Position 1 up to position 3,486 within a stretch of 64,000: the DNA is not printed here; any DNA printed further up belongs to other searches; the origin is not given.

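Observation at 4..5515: Wzy_C-family membrane protein placed directly after a giant Ser/Thr-rich surface protein: possible general O-glycosylation (PglL-like O-oligosaccharyltransferase) rather than an O-antigen ligase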

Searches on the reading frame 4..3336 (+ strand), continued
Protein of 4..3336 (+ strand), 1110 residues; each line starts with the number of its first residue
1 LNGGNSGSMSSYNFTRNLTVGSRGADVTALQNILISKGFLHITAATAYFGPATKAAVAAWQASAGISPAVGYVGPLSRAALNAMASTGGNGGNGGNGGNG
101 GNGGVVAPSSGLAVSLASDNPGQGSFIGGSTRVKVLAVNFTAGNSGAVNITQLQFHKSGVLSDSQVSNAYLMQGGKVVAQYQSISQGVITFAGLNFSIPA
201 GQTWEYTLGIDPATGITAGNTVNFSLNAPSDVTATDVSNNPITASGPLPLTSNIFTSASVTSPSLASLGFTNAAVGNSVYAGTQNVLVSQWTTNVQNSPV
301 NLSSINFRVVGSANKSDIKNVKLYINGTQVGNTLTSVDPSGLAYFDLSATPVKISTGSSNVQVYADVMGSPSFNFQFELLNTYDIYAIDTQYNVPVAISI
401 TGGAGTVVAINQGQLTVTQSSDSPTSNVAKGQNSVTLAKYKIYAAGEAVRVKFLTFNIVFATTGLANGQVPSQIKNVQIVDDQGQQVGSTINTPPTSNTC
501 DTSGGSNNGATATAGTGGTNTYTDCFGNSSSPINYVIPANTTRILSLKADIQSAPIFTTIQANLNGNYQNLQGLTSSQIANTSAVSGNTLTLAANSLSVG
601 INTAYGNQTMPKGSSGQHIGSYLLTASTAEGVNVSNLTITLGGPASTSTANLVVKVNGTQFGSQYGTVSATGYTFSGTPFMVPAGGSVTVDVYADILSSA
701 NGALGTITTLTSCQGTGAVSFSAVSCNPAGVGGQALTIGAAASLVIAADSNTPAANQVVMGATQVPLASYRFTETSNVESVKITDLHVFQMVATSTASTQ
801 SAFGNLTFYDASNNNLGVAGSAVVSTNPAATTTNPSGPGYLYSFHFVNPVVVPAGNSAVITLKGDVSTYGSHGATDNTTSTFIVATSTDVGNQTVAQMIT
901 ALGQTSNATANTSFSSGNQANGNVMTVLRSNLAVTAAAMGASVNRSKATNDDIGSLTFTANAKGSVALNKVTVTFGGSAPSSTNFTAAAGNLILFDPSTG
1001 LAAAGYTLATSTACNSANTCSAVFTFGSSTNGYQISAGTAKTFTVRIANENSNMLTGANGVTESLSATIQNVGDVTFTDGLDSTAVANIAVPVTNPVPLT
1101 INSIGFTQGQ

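Call 85: find_related_loci(query=A4, collection=metagenome_contigs, flank=7000)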
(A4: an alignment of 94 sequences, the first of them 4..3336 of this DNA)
Query A4 (1110 aa) in metagenome_contigs; peptide patterns used: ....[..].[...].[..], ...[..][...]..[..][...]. (x = any residue, [..] = any of these).
414 stretches matched a pattern; 184 encode a relative of the query (tblastn E <= 1e-3); the best 80 are kept; 80 distinct loci.
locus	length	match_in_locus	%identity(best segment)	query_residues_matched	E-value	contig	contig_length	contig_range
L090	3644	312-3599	55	1-1109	0e+0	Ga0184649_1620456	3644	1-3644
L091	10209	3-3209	50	14-1109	0e+0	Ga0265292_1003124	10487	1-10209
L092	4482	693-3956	51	12-1109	0e+0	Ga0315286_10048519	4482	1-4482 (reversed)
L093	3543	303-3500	51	5-1109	0e+0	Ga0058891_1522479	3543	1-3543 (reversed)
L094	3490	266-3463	51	12-1109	0e+0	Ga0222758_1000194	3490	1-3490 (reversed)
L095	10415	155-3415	53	4-1110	0e+0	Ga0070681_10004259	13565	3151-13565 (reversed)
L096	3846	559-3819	53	4-1110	0e+0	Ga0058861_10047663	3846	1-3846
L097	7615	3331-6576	50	3-1109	0e+0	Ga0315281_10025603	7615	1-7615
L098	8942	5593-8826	51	13-1110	0e+0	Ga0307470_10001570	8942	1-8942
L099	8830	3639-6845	51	7-1109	0e+0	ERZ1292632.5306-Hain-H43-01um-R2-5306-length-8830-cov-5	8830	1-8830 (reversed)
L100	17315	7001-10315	50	7-1109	0e+0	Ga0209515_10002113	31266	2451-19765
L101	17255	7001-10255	50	10-1109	0e+0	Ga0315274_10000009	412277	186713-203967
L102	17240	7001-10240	51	5-1109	0e+0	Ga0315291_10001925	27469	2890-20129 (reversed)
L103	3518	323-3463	52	1-1110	0e+0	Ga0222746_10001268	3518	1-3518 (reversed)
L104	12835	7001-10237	50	7-1109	0e+0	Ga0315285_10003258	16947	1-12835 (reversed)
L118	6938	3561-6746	49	4-1110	0e+0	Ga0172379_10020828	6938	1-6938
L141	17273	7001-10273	48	7-1110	0e+0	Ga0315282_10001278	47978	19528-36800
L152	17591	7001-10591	49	1-1110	0e+0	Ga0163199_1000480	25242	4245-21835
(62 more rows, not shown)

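Call 89: search_solved_structures(query=A5, max_evalue=10, show_alignments=0)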
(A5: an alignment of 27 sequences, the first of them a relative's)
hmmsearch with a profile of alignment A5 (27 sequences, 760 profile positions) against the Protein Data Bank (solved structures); distinct sequences matched with E-value up to 10: 246 (the best 60 are shown).
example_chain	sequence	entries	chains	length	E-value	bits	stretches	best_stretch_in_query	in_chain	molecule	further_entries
9qhb_A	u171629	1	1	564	9.8e-65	222.1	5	589-732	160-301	Engineered tetratricopeptide repeat protein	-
8bu0_A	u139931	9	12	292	1.1e-33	119.4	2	590-718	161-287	Consensus tetratricopeptide repeat protein | Crystal structure of an 8-repeat consensus TPR superhelix with Zinc. | Monomer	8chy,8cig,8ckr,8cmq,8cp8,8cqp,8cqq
9qhc_A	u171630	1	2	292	1.1e-30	109.6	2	585-734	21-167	Engineered tetratricopeptide repeat protein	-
7yea_A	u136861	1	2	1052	6.7e-20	73.9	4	583-716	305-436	UDP-N-acetylglucosamine--peptide N-acetylglucosaminyltransferase 110 kDa subunit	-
7yeh_B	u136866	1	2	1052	7.6e-20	73.7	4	583-716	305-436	UDP-N-acetylglucosamine--peptide N-acetylglucosaminyltransferase 110 kDa subunit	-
7ntf_A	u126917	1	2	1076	9.1e-20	73.4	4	583-716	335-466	Isoform 1 of UDP-N-acetylglucosamine--peptide N-acetylglucosaminyltransferase 110 kDa subu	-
8ch0_A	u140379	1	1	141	2.8e-16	61.9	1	606-735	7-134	Consensus tetratricopeptide repeat protein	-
2fo7_A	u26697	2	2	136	3e-16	61.8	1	606-735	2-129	SYNTHETIC CONSENSUS TPR PROTEIN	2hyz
1w3b_A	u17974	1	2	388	9.8e-16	60.1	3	584-676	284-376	UDP-N-ACETYLGLUCOSAMINE--PEPTIDE N-ACETYLGLUCOSAMINYLTRANSFERASE 110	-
6eou_A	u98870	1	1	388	3e-15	58.5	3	583-676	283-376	UDP-N-acetylglucosamine--peptide N-acetylglucosaminyltransferase 110 kDa subunit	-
7obi_A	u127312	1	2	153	4.3e-14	54.7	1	587-716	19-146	CTPR-rv4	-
1na0_A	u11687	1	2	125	1.9e-13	52.6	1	606-719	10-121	designed protein CTPR3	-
6xt9_D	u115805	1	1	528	3.5e-13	51.7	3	607-735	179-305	Bardet-Biedl syndrome 4 protein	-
9gzg_A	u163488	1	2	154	2.8e-12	48.7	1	587-719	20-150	Engineered CTPR protein with glutamic acids for conductivity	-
2wqh_A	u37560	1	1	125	2.6e-11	45.5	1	606-718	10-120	CTPR3Y3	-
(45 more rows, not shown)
